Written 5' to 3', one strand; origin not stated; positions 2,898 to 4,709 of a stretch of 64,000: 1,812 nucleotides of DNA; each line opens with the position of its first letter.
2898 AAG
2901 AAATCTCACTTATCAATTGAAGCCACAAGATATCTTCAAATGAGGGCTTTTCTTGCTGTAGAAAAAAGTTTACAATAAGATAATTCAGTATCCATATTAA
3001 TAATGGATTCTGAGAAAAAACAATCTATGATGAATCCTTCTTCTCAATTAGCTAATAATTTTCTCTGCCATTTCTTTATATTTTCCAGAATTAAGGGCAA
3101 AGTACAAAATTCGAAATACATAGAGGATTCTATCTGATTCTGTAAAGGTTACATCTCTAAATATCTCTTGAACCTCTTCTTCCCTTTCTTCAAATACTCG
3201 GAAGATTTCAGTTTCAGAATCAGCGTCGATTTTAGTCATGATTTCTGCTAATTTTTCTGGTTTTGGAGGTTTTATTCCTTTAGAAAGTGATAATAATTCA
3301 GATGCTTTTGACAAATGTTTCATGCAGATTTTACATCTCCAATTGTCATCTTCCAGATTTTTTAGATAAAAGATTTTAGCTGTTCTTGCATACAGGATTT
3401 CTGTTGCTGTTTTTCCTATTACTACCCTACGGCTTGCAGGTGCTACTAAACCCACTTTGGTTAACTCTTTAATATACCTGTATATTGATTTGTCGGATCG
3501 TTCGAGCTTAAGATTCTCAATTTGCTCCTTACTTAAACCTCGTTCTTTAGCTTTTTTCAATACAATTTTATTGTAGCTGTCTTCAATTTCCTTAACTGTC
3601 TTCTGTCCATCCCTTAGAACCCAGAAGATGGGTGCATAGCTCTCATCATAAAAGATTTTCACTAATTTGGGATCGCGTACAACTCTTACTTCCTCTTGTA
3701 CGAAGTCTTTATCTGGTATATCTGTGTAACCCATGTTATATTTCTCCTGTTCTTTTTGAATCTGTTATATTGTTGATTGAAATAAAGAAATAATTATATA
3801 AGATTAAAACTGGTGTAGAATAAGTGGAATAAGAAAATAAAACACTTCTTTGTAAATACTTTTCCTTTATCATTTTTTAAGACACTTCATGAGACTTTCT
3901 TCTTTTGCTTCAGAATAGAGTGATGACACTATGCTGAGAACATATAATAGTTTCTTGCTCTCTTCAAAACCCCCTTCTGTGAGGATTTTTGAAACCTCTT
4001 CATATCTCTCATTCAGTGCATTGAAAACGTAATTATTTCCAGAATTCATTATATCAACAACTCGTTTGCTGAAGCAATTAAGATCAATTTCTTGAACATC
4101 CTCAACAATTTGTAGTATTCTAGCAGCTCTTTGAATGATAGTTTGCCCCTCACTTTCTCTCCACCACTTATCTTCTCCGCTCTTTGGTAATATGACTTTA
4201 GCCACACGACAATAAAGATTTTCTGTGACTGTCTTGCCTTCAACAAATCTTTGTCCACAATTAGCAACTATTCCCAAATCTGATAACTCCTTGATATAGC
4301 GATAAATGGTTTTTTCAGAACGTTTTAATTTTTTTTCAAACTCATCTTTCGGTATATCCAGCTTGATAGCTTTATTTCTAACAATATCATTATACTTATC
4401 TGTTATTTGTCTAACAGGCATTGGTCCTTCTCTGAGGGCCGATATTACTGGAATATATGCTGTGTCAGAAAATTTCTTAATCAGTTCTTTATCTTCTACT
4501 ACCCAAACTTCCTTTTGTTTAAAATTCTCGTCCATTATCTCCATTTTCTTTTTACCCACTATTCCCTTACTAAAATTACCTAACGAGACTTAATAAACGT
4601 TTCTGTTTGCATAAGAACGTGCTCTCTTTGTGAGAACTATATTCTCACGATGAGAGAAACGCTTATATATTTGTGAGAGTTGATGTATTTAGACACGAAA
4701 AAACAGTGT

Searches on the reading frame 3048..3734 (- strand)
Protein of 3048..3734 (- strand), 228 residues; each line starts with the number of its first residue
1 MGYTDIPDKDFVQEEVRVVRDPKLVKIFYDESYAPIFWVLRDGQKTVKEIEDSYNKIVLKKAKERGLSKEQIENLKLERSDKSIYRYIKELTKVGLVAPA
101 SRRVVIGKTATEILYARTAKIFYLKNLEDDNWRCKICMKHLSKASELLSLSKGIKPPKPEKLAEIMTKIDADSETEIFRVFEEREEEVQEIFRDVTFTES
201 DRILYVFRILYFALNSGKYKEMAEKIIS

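Call 31: search_protein_families(library=pfam, proteins=[window:3048-3734:-], max_evalue=0.001)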
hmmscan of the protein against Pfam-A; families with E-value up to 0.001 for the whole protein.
window:3048-3734:- (228 aa): 0 families

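Call 62: find_encoding_contigs(protein=window:3048-3734:-, flank=10000, max_places=2)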
Protein window:3048-3734:- (228 aa): 2 contigs read that carry it; 2 places shown.
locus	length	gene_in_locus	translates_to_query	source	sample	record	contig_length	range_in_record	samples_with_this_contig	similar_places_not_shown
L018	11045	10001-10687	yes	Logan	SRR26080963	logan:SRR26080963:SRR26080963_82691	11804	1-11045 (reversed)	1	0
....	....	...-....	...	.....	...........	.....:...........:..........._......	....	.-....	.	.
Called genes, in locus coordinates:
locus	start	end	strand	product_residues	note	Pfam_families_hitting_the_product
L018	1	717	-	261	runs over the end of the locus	-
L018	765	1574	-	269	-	PF00106:adh_short, PF01370:Epimerase (weak), PF08643:DUF1776, PF08659:KR, PF13561:adh_short_C2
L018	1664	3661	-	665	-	PF07944:Beta-AFase-like_GH127_cat, PF20736:Glyco_hydro127M, PF20737:Glyco_hydro127C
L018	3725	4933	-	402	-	PF00462:Glutaredoxin, PF00890:FAD_binding_2, PF01266:DAO, PF07992:Pyr_redox_2, PF12831:FAD_oxidored (weak), PF13450:NAD_binding_8 (weak), PF13738:Pyr_redox_3, PF00070:Pyr_redox, +1 more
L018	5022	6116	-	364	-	PF02195:ParB_N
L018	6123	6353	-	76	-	-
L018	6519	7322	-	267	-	PF03848:TehB (weak), PF13847:Methyltransf_31 (weak), PF08241:Methyltransf_11, PF08242:Methyltransf_12 (weak), PF13649:Methyltransf_25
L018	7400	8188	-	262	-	-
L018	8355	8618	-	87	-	-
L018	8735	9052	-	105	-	-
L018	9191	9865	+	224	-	-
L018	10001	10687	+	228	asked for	-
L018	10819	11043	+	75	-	?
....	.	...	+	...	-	?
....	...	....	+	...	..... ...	-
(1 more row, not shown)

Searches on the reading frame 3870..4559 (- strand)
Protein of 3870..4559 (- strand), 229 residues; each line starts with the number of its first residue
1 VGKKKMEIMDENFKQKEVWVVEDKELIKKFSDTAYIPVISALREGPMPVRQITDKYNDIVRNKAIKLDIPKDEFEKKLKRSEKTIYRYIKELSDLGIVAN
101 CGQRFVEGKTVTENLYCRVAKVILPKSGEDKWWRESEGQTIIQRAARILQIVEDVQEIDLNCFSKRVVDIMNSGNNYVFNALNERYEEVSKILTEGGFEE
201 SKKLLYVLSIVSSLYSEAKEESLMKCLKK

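Call 31: search_protein_families(library=pfam, proteins=[window:3870-4559:-], max_evalue=0.001)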
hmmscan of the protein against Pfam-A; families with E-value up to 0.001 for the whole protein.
window:3870-4559:- (229 aa): 1 family
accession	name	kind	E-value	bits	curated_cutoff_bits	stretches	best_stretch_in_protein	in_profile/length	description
PF08279.18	HTH_11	-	0.00019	21.7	25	1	71-97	18-44/55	HTH domain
